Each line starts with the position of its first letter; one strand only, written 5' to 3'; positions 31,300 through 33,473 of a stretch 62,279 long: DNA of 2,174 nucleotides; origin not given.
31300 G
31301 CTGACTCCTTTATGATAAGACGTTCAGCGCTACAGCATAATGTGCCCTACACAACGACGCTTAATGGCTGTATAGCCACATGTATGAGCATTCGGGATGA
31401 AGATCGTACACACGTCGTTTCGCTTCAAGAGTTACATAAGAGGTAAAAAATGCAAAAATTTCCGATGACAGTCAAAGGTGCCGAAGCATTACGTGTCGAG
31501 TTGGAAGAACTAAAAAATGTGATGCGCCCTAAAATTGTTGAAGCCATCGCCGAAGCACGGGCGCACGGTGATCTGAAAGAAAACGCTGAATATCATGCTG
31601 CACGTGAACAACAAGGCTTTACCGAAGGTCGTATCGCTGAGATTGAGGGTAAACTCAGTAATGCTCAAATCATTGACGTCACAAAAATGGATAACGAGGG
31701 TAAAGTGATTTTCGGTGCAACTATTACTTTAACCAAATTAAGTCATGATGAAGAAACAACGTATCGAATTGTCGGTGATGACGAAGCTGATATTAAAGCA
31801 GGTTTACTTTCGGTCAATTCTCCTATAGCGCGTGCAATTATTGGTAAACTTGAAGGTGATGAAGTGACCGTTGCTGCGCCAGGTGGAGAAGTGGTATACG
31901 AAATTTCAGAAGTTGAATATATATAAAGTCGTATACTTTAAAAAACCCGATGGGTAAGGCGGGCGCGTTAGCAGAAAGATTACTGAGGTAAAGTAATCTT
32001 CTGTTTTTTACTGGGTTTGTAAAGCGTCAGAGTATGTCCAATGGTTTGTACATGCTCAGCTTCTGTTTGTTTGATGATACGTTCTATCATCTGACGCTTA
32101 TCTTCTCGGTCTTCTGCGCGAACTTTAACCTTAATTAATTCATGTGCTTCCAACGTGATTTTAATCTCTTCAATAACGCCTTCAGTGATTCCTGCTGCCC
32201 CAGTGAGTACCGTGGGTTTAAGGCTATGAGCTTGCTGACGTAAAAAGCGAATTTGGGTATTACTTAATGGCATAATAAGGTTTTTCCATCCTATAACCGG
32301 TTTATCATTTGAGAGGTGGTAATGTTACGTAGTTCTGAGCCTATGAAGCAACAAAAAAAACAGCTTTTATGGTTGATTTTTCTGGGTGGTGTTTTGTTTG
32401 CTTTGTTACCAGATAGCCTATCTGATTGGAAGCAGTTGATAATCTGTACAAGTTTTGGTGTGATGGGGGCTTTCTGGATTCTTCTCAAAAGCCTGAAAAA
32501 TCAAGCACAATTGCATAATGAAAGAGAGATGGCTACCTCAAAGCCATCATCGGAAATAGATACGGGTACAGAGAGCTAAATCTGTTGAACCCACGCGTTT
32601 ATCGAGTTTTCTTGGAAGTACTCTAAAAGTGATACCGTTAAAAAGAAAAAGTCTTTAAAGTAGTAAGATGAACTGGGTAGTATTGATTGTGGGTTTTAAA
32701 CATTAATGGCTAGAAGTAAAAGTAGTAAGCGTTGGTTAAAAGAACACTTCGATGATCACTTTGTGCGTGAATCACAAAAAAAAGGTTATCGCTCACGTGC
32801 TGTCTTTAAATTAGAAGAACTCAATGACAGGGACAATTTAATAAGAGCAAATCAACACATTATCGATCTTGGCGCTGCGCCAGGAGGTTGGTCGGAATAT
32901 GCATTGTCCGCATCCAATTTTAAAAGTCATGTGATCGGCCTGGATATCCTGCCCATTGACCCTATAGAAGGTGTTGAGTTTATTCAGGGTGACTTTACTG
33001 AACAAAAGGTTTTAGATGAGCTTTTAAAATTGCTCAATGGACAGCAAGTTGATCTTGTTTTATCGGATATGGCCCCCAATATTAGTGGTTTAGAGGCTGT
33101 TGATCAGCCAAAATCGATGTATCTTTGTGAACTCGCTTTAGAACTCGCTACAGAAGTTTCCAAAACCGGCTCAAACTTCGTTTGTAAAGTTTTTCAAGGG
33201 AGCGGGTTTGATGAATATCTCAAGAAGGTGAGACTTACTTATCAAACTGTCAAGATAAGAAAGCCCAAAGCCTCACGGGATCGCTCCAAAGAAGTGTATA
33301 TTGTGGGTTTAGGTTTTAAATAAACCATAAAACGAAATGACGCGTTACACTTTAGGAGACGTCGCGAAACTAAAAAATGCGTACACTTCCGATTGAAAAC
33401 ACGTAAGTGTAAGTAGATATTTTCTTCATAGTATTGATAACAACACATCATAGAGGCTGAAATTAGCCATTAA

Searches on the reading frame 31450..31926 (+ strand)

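Call 55: search_protein_families(library=ncbifam, proteins=[window:31450-31926:+], max_evalue=0.00001)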
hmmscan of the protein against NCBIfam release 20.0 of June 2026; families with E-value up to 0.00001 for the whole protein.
window:31450-31926:+ (158 aa): 13 families
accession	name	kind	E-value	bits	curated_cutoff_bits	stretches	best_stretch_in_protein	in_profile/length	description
NF001264.0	PRK00226.1-5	equivalog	5.3e-79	263.5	180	1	1-158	1-158/158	transcription elongation factor GreA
NF001261.0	PRK00226.1-2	equivalog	3.1e-64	215.6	167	1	1-157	1-156/157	transcription elongation factor GreA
TIGR01462.1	greA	subfamily_domain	5.1e-56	188.9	139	1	5-156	1-151/151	transcription elongation factor GreA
NF001263.0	PRK00226.1-4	equivalog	9.5e-51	171.8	145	1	2-156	5-158/160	transcription elongation factor GreA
NF001260.0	PRK00226.1-1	equivalog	4.1e-41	140.3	234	1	3-156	5-157/160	transcription elongation factor GreA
NF002506.1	PRK01885.1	equivalog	2.4e-37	128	188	1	6-157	5-154/156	transcription elongation factor GreB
TIGR01461.1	greB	equivalog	6e-34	117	171.05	1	6-158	5-155/156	transcription elongation factor GreB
NF011309.0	PRK14720.1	equivalog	1.2e-30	106.3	714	1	9-156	755-901/906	transcription elongation factor GreA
NF001262.0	PRK00226.1-3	equivalog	2.1e-24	86.1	161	1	7-149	10-152/165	transcription elongation factor GreA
NF004973.0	PRK06342.1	equivalog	3.8e-16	59.2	159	1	31-147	48-155/160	transcription elongation factor GreA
NF004969.0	PRK06330.1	equivalog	2.7e-14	52.8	697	1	29-142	589-703/718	transcript cleavage factor/unknown domain fusion protein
NF004548.0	PRK05892.1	equivalog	1.2e-10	41.6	126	1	12-155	14-154/158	nucleoside diphosphate kinase regulator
NF004396.0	PRK05753.1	equivalog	2.7e-08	33.7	109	1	61-148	31-117/137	nucleoside diphosphate kinase regulator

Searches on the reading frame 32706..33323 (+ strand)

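Call 55: search_protein_families(library=ncbifam, proteins=[window:32706-33323:+], max_evalue=0.00001)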
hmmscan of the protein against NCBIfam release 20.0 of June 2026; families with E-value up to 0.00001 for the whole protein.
window:32706-33323:+ (205 aa): 2 families
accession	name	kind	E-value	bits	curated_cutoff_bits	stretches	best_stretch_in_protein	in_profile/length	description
NF008390.0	PRK11188.1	equivalog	8.6e-88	293.4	269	1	3-205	6-208/209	23S rRNA (uridine(2552)-2'-O)-methyltransferase RlmE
TIGR00438.1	rrmJ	equivalog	1.6e-72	243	300.15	1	17-203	1-187/188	23S rRNA (uridine(2552)-2'-O)-methyltransferase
